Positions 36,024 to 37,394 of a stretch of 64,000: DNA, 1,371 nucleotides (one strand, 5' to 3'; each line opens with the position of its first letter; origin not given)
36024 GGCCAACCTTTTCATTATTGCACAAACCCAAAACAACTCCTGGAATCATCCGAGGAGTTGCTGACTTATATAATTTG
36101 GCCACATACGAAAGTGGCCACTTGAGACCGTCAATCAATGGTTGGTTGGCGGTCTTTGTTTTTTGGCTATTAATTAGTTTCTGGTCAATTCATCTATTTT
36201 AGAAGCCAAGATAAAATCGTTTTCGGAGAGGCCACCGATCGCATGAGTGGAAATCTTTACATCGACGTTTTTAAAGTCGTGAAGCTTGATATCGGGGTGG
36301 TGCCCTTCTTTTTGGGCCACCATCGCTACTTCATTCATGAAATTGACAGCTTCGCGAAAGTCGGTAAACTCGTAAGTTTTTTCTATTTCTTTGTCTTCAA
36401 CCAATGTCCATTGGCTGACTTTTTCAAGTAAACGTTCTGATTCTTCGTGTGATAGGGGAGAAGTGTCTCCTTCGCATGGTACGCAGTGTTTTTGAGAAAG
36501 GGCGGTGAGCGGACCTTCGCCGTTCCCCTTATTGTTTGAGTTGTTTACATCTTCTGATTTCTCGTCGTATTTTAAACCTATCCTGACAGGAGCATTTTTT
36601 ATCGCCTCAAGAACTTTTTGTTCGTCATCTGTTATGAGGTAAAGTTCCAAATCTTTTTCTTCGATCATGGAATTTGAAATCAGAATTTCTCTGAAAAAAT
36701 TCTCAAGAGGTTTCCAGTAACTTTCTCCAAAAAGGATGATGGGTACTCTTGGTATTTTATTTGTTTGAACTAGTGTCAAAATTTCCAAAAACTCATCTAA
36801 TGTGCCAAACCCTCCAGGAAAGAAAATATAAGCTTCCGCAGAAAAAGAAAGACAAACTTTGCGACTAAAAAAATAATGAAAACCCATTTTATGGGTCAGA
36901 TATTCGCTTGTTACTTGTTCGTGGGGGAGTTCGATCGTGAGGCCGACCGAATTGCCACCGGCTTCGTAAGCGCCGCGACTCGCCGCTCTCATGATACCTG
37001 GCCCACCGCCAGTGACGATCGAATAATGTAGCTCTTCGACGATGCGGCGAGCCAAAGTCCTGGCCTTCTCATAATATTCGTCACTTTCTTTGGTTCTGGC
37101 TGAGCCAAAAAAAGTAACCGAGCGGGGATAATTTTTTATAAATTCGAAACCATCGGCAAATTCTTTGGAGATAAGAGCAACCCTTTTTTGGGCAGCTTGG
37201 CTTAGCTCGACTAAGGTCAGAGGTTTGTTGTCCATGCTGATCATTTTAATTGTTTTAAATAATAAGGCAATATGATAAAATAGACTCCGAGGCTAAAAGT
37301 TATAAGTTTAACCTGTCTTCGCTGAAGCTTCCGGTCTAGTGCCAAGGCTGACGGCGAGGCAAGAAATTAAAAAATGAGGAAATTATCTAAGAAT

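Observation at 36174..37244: LOG-family phosphoribohydrolase-like domain fused to a pterin-4a-carbinolamine dehydratase domain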

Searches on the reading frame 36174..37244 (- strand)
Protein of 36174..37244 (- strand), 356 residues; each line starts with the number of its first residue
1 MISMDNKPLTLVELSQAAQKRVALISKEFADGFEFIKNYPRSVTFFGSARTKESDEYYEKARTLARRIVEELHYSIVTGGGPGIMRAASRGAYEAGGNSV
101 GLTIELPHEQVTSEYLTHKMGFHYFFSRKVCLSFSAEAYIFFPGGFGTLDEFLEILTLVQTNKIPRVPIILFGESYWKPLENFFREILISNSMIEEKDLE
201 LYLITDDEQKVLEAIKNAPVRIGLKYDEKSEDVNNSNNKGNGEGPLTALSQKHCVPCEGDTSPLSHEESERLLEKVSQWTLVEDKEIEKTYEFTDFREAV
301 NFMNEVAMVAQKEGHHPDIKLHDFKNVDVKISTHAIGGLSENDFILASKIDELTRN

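Call 3: search_protein_families(library=pfam, proteins=[window:36174-37244:-], max_evalue=0.01)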
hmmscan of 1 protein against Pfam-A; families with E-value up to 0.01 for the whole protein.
window:36174-37244:- (356 aa): 3 families
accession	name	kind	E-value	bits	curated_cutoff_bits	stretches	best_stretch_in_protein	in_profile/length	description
PF03641.19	Lysine_decarbox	-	3.3e-32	111.9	27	1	85-214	1-130/131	Possible lysine decarboxylase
PF01329.24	Pterin_4a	-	2.3e-30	105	26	1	263-353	2-91/91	Pterin 4 alpha carbinolamine dehydratase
PF18306.6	LDcluster4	-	1.8e-14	54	26.3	1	42-153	3-111/151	SLOG cluster4 family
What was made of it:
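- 36174..37244 (-): Whole LOG-PCD fusion gene (356 aa plus stop codon at 36174..36176). PF03641 + PF01329 (call 3).
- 36177..36494 (-): Pterin-4a-carbinolamine dehydratase (PCD/DCoH, PhhB-like) domain, aa 251-356. PF01329 covers profile positions 2-91 of 91, E=2.3e-30 (call 3).
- Checked: Pfam: PF03641 aa 85-214 E=3.3e-32 (111.9 bits, cutoff 27); PF01329 aa 263-353 E=2.3e-30, covering profile positions 2-91 of 91 (105 bits, cutoff 26) (call 3).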

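Call 4: search_protein_families(library=ncbifam, proteins=[window:36174-37244:-], max_evalue=0.01)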
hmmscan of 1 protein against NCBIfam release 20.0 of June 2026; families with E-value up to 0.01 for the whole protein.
window:36174-37244:- (356 aa): 9 families
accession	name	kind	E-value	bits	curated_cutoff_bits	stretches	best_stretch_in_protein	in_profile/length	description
TIGR00730.1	TIGR00730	subfamily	3.3e-42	144.2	96.35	1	42-217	2-177/178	TIGR00730 family Rossman fold protein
NF002019.0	PRK00823.1-4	equivalog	6.2e-35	119.8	137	1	247-355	5-113/116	4a-hydroxytetrahydrobiopterin dehydratase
NF002016.0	PRK00823.1-1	equivalog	7.2e-28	97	133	1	247-355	2-112/113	4a-hydroxytetrahydrobiopterin dehydratase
NF002018.0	PRK00823.1-3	equivalog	1e-23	83.2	108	1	263-354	5-96/98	4a-hydroxytetrahydrobiopterin dehydratase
NF002017.0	PRK00823.1-2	equivalog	6.3e-23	80.6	80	1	262-353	3-92/94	4a-hydroxytetrahydrobiopterin dehydratase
NF002020.0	PRK00823.1-5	equivalog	1.3e-20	73.6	146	1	262-354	13-105/111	4a-hydroxytetrahydrobiopterin dehydratase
TIGR00725.1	TIGR00725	hypoth_equivalog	2e-12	46.8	106.9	1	42-158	3-114/159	TIGR00725 family protein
NF038390.1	Nsidase_PpnN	equivalog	2.5e-08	33.1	450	1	137-220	247-331/450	nucleotide 5'-monophosphate nucleosidase PpnN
NF058542.1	CtkRMPhLog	equivalog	2.7e-08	34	300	1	54-215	14-175/177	cytokinin riboside 5'-monophosphate phosphoribohydrolase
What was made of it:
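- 36579..37223 (-): Type-II LOG (TIGR00730) phosphoribohydrolase domain, aa 8-222. TIGR00730 144 bits (call 4).
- On Type-II LOG (TIGR00730; PF03641): PF03641 111.9 bits against 27 (calls 3, 4).
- On Pterin-4a-carbinolamine dehydratase (PF01329 / COG2154): The other NF0020xx equivalogs score below their whole-protein cutoffs (calls 3, 4).
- On PpnN nucleotide 5'-monophosphate nucleosidase: Only the LOG core aligns (call 4).
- Closest known: Other multi-domain LOG proteins: PpnN/YgdH. Different: The PpnN model scores 33 bits against a cutoff of 450 (call 4).
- Checked: NCBIfam: TIGR00730 144.2 bits (cutoff 96.35); NF002017 4a-hydroxytetrahydrobiopterin dehydratase 80.6 bits (cutoff 80) (call 4).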

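Call 5: search_solved_structures(query=window:36174-37244:-, max_evalue=0.001, show_alignments=3)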
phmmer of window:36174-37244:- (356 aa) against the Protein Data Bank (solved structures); distinct sequences matched with E-value up to 0.001: 29.
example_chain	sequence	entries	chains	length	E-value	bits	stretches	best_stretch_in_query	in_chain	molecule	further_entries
5wq3_A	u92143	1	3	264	1e-52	182.5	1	20-219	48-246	Cytokinin riboside 5'-monophosphate phosphoribohydrolase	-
1wek_A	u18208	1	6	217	1.5e-49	172.2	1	8-217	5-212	hypothetical protein TT1465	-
5zi9_A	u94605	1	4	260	1.3e-48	169.1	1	21-215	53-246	Cytokinin riboside 5'-monophosphate phosphoribohydrolase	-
9us2_A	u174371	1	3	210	5.8e-41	143.9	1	41-213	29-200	Cytokinin riboside 5'-monophosphate phosphoribohydrolase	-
2v6s_A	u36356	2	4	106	4.3e-14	55.6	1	272-356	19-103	PTERIN-4A-CARBINOLAMINE DEHYDRATASE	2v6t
2v6u_A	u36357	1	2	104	4.9e-14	55.4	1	272-356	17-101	PTERIN-4A-CARBINOLAMINE DEHYDRATASE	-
2ebb_A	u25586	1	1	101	5.3e-14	55.3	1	264-353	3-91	Pterin-4-alpha-carbinolamine dehydratase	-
5its_A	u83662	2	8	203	5.8e-12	48.6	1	41-216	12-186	Cytokinin riboside 5'-monophosphate phosphoribohydrolase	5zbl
3hxa_A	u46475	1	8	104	1.7e-11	47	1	259-353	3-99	Pterin-4-alpha-carbinolamine dehydratase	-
1dch_A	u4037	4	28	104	2.4e-11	46.6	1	259-353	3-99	DCOH (DIMERIZATION COFACTOR OF HNF-1) | DCOH | DIMERIZATION COFACTOR OF HEPATOCYTE NUCLEAR FACTOR 1-ALPHA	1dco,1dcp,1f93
2a33_A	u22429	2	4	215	2.6e-11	46.4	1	39-186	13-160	hypothetical protein | Uncharacterized protein At2g37210/T2N18.3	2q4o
5zbj_A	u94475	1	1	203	1.2e-10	44.2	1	41-187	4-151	Putative cytokinin riboside 5'-monophosphate phosphoribohydrolase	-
1uso_A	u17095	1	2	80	6.7e-10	41.8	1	284-353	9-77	HEPATOCYTE NUCLEAR FACTOR 1-ALPHA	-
3jst_A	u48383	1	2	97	7.3e-10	41.7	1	264-352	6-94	Putative pterin-4-alpha-carbinolamine dehydratase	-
5zbk_A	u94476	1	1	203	8.4e-10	41.5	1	41-187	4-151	Putative cytokinin riboside 5'-monophosphate phosphoribohydrolase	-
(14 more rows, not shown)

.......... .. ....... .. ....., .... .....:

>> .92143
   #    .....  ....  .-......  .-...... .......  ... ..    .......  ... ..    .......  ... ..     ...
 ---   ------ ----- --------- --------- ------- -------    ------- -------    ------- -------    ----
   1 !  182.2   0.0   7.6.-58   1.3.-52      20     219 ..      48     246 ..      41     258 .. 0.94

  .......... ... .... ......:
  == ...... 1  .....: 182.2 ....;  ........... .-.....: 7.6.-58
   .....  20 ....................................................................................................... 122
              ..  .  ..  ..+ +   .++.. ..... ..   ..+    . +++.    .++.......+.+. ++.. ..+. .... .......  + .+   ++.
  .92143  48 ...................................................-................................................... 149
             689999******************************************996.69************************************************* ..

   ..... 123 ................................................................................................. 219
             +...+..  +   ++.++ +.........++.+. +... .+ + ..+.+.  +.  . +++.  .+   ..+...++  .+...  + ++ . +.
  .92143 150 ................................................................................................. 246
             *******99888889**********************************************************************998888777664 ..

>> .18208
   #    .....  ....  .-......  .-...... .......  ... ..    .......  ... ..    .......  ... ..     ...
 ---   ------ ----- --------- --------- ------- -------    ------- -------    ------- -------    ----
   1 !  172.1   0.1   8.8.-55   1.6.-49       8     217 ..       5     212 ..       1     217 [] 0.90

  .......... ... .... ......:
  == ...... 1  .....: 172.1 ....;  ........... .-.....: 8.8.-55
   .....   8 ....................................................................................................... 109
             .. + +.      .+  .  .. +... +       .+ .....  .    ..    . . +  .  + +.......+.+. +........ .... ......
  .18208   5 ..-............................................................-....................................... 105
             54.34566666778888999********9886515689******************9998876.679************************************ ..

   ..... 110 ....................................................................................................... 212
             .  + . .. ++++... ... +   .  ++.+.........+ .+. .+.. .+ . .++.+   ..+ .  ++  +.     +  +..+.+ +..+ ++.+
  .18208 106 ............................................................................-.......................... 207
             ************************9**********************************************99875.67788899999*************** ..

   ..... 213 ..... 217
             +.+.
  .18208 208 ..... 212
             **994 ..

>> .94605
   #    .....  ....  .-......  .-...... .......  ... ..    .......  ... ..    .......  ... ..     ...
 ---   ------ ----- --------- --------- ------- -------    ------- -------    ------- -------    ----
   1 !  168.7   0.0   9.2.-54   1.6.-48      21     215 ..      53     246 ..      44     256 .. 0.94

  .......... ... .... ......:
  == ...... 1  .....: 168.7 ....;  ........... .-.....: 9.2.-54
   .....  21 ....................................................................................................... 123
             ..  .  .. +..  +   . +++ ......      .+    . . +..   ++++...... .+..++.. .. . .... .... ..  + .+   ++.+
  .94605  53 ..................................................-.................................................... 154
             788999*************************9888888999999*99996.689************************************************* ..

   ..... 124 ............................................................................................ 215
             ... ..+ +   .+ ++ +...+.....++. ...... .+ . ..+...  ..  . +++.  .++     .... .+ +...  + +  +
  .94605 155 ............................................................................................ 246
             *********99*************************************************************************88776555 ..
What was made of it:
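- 37134..37214 (-): N-terminal alpha-1 helix (aa 11-37), the hexamerisation helix typical of type-II LOGs. It aligns to the N-terminal extension of CgLOGII 5wq3 and TT1465 1wek (call 5).
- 36579..37223 (-): 5wq3 E=1e-52 (call 5).
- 36858..36863 (-): R128-K129; R128 is equivalent to catalytic Arg155 of CgLOGII. Offset of +27 in the alignment of call 5.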

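Call 6: find_homologous_proteins(query=window:36174-37244:-, max_evalue=0.00001)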
Query window:36174-37244:- (356 aa): 8000 proteins with E <= 0.00001 among 8000 candidates; the best 120 are listed.
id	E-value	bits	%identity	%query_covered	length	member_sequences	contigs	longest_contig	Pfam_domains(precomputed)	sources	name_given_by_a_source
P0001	7.0e-225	763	94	100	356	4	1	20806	PF01329.25,PF18306.7,PF03641.20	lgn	-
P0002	1.8e-198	677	82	99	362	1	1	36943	PF01329.25,PF18306.7,PF03641.20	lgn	-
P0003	3.2e-193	659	82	98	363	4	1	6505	PF01329.25,PF18306.7,PF03641.20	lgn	-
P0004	2.2e-191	653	80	98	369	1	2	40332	PF01329.25,PF18306.7,PF03641.20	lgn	-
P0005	1.8e-185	634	78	100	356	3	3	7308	PF01329.25,PF18306.7,PF03641.20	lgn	-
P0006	5.2e-184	629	77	98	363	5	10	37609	PF01329.25,PF18306.7,PF03641.20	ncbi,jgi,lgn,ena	ncbi:MAG TPA: TIGR00730 family Rossman fold protein [Candidatus Paceibacterota bacterium]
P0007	6.4e-180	616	76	99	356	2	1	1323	PF01329.25,PF18306.7,PF03641.20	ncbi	-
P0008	1.2e-178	612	75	99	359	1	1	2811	PF01329.25,PF18306.7,PF03641.20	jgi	jgi:uncharacterized protein (TIGR00730 family)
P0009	2.3e-174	597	72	98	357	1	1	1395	PF01329.25,PF18306.7,PF03641.20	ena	-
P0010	7.8e-174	596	73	98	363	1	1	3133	PF01329.25,PF18306.7,PF03641.20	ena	-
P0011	2.3e-172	591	72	99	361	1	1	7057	PF01329.25,PF18306.7,PF03641.20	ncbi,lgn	-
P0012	1.4e-170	585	71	98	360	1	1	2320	PF01329.25,PF18306.7,PF03641.20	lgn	-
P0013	2.8e-170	584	72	98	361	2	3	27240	PF01329.25,PF18306.7,PF03641.20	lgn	-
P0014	9.8e-167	572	69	98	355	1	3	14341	PF01329.25,PF18306.7,PF03641.20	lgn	-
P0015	4.1e-166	570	70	98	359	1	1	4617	PF01329.25,PF18306.7,PF03641.20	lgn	-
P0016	1.6e-165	568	69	98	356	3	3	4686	PF01329.25,PF18306.7,PF03641.20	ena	-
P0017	6.8e-164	563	68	98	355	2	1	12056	PF01329.25,PF18306.7,PF03641.20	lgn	-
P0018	1.3e-163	562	70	98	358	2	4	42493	PF01329.25,PF18306.7,PF03641.20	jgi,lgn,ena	-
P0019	4.6e-162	557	68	98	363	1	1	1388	PF01329.25,PF18306.7,PF03641.20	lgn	-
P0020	6.0e-162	557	69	98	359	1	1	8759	PF01329.25,PF18306.7,PF03641.20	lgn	-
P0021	2.3e-161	555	66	100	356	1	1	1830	PF01329.25,PF18306.7,PF03641.20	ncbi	-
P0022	5.6e-161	553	69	98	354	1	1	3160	PF01329.25,PF18306.7,PF03641.20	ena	-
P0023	1.6e-160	552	68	99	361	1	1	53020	PF01329.25,PF18306.7,PF03641.20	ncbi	-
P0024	5.3e-160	550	67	99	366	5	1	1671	PF01329.25,PF18306.7,PF03641.20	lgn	-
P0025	8.3e-160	550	70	97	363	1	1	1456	PF01329.25,PF18306.7,PF03641.20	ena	-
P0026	1.1e-159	549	69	99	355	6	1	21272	PF01329.25,PF18306.7,PF03641.20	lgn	-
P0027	3.6e-158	544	67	98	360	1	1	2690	PF01329.25,PF18306.7,PF03641.20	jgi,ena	-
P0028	1.1e-157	543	67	99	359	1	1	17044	PF01329.25,PF18306.7,PF03641.20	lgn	-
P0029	9.8e-157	539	67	98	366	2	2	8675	PF01329.25,PF18306.7,PF03641.20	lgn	-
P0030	1.2e-156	539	67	100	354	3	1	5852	PF01329.25,PF18306.7,PF03641.20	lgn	-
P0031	2.4e-156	538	64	99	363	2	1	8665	PF01329.25,PF18306.7,PF03641.20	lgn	-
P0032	2.7e-156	538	65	98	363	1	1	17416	PF01329.25,PF18306.7,PF03641.20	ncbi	-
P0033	4.8e-154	531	66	100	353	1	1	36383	PF01329.25,PF18306.7,PF03641.20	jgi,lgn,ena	-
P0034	2.8e-153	528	65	100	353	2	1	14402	PF01329.25,PF18306.7,PF03641.20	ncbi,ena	ncbi:MAG: TIGR00730 family Rossman fold protein [Patescibacteria group bacterium]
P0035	8.8e-153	526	64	98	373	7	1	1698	PF01329.25,PF18306.7,PF03641.20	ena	-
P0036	6.9e-152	523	63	97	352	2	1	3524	PF01329.25,PF18306.7,PF03641.20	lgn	-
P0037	8.3e-152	523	64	99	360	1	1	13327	PF01329.25,PF18306.7,PF03641.20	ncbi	-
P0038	2.6e-151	522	66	98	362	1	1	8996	PF01329.25,PF18306.7,PF03641.20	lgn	-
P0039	1.1e-150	520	65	97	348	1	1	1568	PF01329.25,PF18306.7,PF03641.20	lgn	-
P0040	3.2e-150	518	65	98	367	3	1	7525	PF01329.25,PF18306.7,PF03641.20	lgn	-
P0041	7.3e-150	517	63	98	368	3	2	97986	PF01329.25,PF18306.7,PF03641.20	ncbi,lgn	-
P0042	1.1e-149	516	63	98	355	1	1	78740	PF01329.25,PF18306.7,PF03641.20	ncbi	-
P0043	6.3e-146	504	61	98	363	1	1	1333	PF01329.25,PF18306.7,PF03641.20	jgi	-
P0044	5.2e-145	501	65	96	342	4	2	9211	PF01329.25,PF18306.7,PF03641.20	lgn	-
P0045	1.8e-144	499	61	99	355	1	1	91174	PF01329.25,PF18306.7,PF03641.20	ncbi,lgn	-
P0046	3.0e-144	498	60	100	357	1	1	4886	PF01329.25,PF18306.7,PF03641.20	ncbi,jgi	jgi:hypothetical protein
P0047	2.7e-139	482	61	97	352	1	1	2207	PF01329.25,PF18306.7,PF03641.20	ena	-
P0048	3.6e-137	475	59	97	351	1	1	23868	PF01329.25,PF18306.7,PF03641.20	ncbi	-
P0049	9.4e-134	464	75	76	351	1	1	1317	PF18306.7,PF03641.20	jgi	-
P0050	5.3e-127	442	62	84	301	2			PF18306.7,PF03641.20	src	-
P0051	9.9e-127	441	58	98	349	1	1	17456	PF01329.25,PF18306.7,PF03641.20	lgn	-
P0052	1.5e-126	440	56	98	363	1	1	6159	PF01329.25,PF18306.7,PF03641.20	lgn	-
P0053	2.0e-126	440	57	98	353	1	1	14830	PF01329.25,PF18306.7,PF03641.20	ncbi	-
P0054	2.6e-126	439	57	98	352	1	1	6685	PF01329.25,PF18306.7,PF03641.20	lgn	-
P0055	3.6e-126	439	56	99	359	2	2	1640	PF01329.25,PF18306.7,PF03641.20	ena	-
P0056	1.7e-124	433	54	98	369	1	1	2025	PF01329.25,PF18306.7,PF03641.20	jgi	jgi:uncharacterized protein (TIGR00730 family)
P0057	2.3e-124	433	56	98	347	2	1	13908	PF01329.25,PF18306.7,PF03641.20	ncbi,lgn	-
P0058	8.1e-124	431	57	98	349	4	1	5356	PF01329.25,PF18306.7,PF03641.20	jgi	-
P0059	3.4e-123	429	75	70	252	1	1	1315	PF18306.7,PF03641.20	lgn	-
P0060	1.2e-122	427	55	98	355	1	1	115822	PF01329.25,PF18306.7,PF03641.20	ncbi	-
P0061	1.3e-122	427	54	97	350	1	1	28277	PF01329.25,PF18306.7,PF03641.20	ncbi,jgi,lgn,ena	jgi:uncharacterized protein (TIGR00730 family)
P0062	6.0e-122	425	56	98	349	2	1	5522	PF01329.25,PF18306.7,PF03641.20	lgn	-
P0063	8.2e-122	425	55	99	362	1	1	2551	PF01329.25,PF18306.7,PF03641.20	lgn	-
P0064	1.3e-121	424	54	97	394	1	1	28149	PF01329.25,PF18306.7,PF03641.20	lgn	-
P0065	1.7e-121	424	74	70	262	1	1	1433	PF18306.7,PF03641.20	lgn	-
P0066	4.3e-121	422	72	71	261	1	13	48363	PF18306.7,PF03641.20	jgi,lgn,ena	-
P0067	8.6e-121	421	54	98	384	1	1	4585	PF01329.25,PF18306.7,PF03641.20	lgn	-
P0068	8.8e-121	421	56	98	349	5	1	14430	PF01329.25,PF18306.7,PF03641.20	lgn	-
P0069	1.7e-120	420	56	97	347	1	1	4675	PF01329.25,PF18306.7,PF03641.20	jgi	jgi:uncharacterized protein (TIGR00730 family)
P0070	2.7e-120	420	55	98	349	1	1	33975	PF01329.25,PF18306.7,PF03641.20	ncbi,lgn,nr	ncbi:MAG: TIGR00730 family Rossman fold protein [Candidatus Zambryskibacteria bacterium]|nr:TIGR0073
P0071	3.3e-120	419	54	98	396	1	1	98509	PF01329.25,PF18306.7,PF03641.20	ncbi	-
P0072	8.3e-120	418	54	99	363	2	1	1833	PF01329.25,PF18306.7,PF03641.20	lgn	-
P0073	8.3e-120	418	56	98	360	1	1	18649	PF01329.25,PF18306.7,PF03641.20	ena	-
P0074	1.0e-119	418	73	70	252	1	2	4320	PF18306.7,PF03641.20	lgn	-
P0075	1.2e-119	417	55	98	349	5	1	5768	PF01329.25,PF18306.7,PF03641.20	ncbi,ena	-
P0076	1.5e-119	417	56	98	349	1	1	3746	PF01329.25,PF18306.7,PF03641.20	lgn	-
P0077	2.9e-119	416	55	98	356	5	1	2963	PF01329.25,PF18306.7,PF03641.20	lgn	-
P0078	3.2e-119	416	56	97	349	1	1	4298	PF01329.25,PF18306.7,PF03641.20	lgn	-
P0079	4.8e-119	416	55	97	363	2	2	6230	PF01329.25,PF18306.7,PF03641.20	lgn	-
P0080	5.1e-119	415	53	97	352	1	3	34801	PF01329.25,PF18306.7,PF03641.20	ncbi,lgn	-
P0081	6.2e-119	415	53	98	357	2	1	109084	PF01329.25,PF18306.7,PF03641.20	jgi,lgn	jgi:hypothetical protein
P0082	6.5e-119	415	54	98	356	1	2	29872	PF01329.25,PF18306.7,PF03641.20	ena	-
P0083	7.1e-119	415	55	98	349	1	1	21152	PF01329.25,PF18306.7,PF03641.20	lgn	-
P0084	7.3e-119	415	74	70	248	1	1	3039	PF18306.7,PF03641.20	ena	-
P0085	7.4e-119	415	53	98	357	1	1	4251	PF01329.25,PF18306.7,PF03641.20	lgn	-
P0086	1.0e-118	414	55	98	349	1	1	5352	PF01329.25,PF18306.7,PF03641.20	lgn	-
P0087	1.0e-118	414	55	98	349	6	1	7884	PF01329.25,PF18306.7,PF03641.20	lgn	-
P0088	1.2e-118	414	54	98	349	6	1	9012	PF01329.25,PF18306.7,PF03641.20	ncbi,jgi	ncbi:MAG: hypothetical protein RL292_11 [Candidatus Parcubacteria bacterium]|jgi:uncharacterized pro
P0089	4.0e-118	412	53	98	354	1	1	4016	PF01329.25,PF18306.7,PF03641.20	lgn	-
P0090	4.9e-118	412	53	98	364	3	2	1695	PF01329.25,PF18306.7,PF03641.20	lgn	-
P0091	6.9e-118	412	72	69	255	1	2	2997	PF18306.7,PF03641.20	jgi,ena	jgi:uncharacterized protein (TIGR00730 family)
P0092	7.3e-118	412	73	69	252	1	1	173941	PF18306.7,PF03641.20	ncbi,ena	-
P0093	8.6e-118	411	53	98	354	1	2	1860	PF01329.25,PF18306.7,PF03641.20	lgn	-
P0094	1.0e-117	411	71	70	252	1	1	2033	PF18306.7,PF03641.20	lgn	-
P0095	1.2e-117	411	53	98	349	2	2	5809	PF01329.25,PF18306.7,PF03641.20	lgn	-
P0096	1.7e-117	410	55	98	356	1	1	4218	PF01329.25,PF18306.7,PF03641.20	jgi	jgi:uncharacterized protein (TIGR00730 family)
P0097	2.1e-117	410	73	68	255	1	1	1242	PF18306.7,PF03641.20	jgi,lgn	jgi:uncharacterized protein (TIGR00730 family)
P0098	2.9e-117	410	54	97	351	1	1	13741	PF01329.25,PF18306.7,PF03641.20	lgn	-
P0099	4.6e-117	409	71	71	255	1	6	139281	PF18306.7,PF03641.20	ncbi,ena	ncbi:MAG: TIGR00730 family Rossman fold protein [Patescibacteria group bacterium]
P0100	5.2e-117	409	52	99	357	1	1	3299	PF01329.25,PF18306.7,PF03641.20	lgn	-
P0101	9.3e-117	408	71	70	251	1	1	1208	PF18306.7,PF03641.20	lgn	-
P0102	1.1e-116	408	54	99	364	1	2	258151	PF01329.25,PF18306.7,PF03641.20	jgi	jgi:uncharacterized protein (TIGR00730 family)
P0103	1.4e-116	407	70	71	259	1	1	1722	PF18306.7,PF03641.20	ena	-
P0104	2.4e-116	407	71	69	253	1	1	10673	PF18306.7,PF03641.20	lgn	-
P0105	3.3e-116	406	52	97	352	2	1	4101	PF01329.25,PF18306.7,PF03641.20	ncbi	-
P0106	3.5e-116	406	69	70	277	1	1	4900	PF18306.7,PF03641.20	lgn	-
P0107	9.1e-116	405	54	97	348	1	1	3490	PF01329.25,PF18306.7,PF03641.20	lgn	-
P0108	9.9e-116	405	71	70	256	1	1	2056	PF18306.7,PF03641.20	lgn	-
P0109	1.2e-115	404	52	99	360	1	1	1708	PF01329.25,PF18306.7,PF03641.20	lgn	-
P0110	1.7e-115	404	51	99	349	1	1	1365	PF01329.25,PF18306.7,PF03641.20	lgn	-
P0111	2.2e-115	404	69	70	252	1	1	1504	PF18306.7,PF03641.20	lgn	-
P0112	6.0e-115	402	70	69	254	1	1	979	PF18306.7,PF03641.20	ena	-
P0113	9.9e-115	401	71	70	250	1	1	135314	PF18306.7,PF03641.20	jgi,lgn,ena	-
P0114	4.4e-114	399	71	70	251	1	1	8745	PF18306.7,PF03641.20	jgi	jgi:uncharacterized protein (TIGR00730 family)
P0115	4.7e-114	399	70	71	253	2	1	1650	PF18306.7,PF03641.20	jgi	jgi:uncharacterized protein (TIGR00730 family)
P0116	4.9e-114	399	71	70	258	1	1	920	PF18306.7,PF03641.20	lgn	-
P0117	6.2e-114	399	70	69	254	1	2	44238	PF18306.7,PF03641.20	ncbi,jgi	-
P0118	6.6e-114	399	51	98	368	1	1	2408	PF01329.25,PF18306.7,PF03641.20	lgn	-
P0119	6.9e-114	399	54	98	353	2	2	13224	PF01329.25,PF18306.7,PF03641.20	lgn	-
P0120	7.6e-114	398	71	71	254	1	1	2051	PF18306.7,PF03641.20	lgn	-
